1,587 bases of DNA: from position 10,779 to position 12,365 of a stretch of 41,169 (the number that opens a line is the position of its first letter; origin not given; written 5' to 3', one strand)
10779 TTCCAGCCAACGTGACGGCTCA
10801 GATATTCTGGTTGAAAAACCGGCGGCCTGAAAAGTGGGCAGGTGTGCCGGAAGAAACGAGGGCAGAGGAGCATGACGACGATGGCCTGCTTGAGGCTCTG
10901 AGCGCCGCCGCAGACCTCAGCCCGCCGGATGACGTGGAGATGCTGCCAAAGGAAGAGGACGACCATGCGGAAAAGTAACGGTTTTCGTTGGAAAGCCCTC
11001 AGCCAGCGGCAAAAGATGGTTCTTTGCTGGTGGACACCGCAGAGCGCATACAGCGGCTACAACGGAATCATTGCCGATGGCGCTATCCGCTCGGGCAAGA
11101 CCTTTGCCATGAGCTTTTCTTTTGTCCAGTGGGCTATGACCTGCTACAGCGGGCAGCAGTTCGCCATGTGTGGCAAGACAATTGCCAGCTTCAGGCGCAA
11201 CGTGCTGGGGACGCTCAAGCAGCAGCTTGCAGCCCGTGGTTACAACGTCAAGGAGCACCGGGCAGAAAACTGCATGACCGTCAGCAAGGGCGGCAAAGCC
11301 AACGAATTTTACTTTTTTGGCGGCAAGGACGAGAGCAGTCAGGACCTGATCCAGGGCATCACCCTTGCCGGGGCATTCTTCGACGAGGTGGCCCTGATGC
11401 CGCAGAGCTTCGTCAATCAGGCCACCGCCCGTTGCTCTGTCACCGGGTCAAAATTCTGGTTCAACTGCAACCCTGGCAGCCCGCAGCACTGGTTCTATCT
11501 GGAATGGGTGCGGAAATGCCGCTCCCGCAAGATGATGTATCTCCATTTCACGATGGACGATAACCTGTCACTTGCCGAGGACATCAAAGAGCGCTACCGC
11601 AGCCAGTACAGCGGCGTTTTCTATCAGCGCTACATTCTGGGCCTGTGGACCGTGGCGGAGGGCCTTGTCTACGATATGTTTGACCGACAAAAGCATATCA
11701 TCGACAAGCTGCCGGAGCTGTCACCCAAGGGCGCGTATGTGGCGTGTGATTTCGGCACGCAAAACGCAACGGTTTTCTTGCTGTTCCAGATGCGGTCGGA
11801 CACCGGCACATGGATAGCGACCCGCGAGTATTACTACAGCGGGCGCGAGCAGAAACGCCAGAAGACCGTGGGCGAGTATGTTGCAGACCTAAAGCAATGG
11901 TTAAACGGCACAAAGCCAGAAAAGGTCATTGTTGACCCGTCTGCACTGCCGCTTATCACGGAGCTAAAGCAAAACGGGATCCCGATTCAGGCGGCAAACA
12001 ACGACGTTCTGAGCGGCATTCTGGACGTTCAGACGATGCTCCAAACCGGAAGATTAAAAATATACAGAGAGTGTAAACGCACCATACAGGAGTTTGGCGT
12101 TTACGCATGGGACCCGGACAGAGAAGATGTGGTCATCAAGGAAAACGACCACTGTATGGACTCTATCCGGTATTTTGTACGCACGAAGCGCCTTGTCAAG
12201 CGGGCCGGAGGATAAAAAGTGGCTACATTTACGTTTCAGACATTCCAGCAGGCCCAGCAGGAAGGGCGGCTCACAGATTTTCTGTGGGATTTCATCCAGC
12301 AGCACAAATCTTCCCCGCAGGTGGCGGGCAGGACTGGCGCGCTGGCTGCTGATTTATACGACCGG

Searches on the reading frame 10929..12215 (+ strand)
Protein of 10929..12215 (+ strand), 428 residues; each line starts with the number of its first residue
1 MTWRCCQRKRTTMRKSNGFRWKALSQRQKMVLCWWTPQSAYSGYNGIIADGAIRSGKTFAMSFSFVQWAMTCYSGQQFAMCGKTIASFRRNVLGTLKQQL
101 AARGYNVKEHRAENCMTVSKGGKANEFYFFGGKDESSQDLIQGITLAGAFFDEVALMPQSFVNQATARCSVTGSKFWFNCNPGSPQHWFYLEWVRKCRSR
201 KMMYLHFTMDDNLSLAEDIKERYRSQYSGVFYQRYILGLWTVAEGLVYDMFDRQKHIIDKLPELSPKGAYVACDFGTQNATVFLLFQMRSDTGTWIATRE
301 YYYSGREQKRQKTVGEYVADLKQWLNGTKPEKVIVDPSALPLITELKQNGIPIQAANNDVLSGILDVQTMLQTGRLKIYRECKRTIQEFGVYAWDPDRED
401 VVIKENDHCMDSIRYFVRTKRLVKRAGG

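Call 25: search_dna_similar(query=window:10929-12215:+, collection=phages, mode=protein, max_rows=15)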
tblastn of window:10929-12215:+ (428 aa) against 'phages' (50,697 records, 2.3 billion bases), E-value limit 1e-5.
Records with a match: 669; places in all: 669; records where one place covers at least 80% of the query: 367.
Best place of each record, by identity: 95-99% 1; <60% 668.
By first word of the organism name: Streptococcus 219; Staphylococcus 104; Streptomyces 44; Bacillus 40; Lactobacillus 36; Microbacterium 30; Bacteriophage 26; Clostridium 16; Enterococcus 12; Gordonia 11; and 53 more.
By host as written in the record: - 77; Streptococcus thermophilus 53; Staphylococcus aureus 33; Microbacterium foliorum NRRL B-24224 20; Streptomyces sanglieri UNT16F27A 16; Staphylococcus pseudintermedius 13; Streptomyces venezuelae ATCC 10712 11; Streptococcus thermophilus ST47795 10; and 265 more.
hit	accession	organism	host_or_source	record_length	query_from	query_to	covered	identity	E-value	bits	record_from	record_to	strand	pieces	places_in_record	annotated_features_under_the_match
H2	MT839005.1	Bacteriophage sp.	human fecal samples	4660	2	428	100%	97.4%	0e+0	880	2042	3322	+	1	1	record has no annotation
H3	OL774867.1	Streptococcus phage MismyG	Streptococcus mitis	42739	15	428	97%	56.0%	1e-155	492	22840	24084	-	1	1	terminase large subunit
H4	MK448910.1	Streptococcus phage Javan336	Streptococcus mitis SK608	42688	15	428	97%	55.5%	4e-154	488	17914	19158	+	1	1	terminase large subunit | putative terminase small subunit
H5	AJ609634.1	Streptococcus phage EJ-1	Streptococcus pneumoniae 101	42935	15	419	95%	56.5%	1e-154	489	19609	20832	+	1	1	terminase, large subunit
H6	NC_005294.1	Streptococcus phage EJ-1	Streptococcus pneumoniae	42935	15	419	95%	56.5%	1e-154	489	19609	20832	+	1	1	terminase large subunit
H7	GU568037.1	Deep-sea thermophilic phage D6E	-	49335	4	419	97%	52.1%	8e-140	447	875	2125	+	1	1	large subunit terminase | small subunit terminase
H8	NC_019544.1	Deep-sea thermophilic phage D6E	-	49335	4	419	97%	52.1%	8e-140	447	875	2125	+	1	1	terminase large subunit | terminase small subunit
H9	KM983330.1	Clostridium phage phiCT19406A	Clostridium tetani ATCC 19406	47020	8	419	96%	51.7%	3e-136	437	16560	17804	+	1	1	terminase large subunit | terminase small subunit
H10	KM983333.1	Clostridium phage phiCTC2A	Clostridium tetani C2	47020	8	419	96%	51.7%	3e-136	437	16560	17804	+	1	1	terminase large subunit | terminase small subunit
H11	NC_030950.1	Clostridium phage phiCT19406A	Clostridium tetani ATCC 19406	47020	8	419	96%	51.7%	3e-136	437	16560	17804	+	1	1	terminase large subunit | terminase small subunit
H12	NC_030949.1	Clostridium phage phiCTC2A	Clostridium tetani C2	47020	8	419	96%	51.7%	3e-136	437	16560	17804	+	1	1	terminase large subunit | terminase small subunit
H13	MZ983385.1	Psychrobacillus phage PVJ1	Psychrobacillus sp. GC2J1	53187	23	428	95%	52.1%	3e-134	431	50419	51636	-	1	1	large subunit terminase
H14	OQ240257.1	Latilactobacillus phage TMW 1.1365 P3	Latilactobacillus curvatus TMW 1.1365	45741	1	428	100%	48.6%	1e-132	426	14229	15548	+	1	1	putative terminase large subunit | putative terminase small subunit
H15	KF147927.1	Oenococcus phage phi9805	-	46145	19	426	95%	51.0%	8e-130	418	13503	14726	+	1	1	terminase large subunit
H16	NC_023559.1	Oenococcus phage phi9805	-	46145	19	426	95%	51.0%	8e-130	418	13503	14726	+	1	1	terminase large subunit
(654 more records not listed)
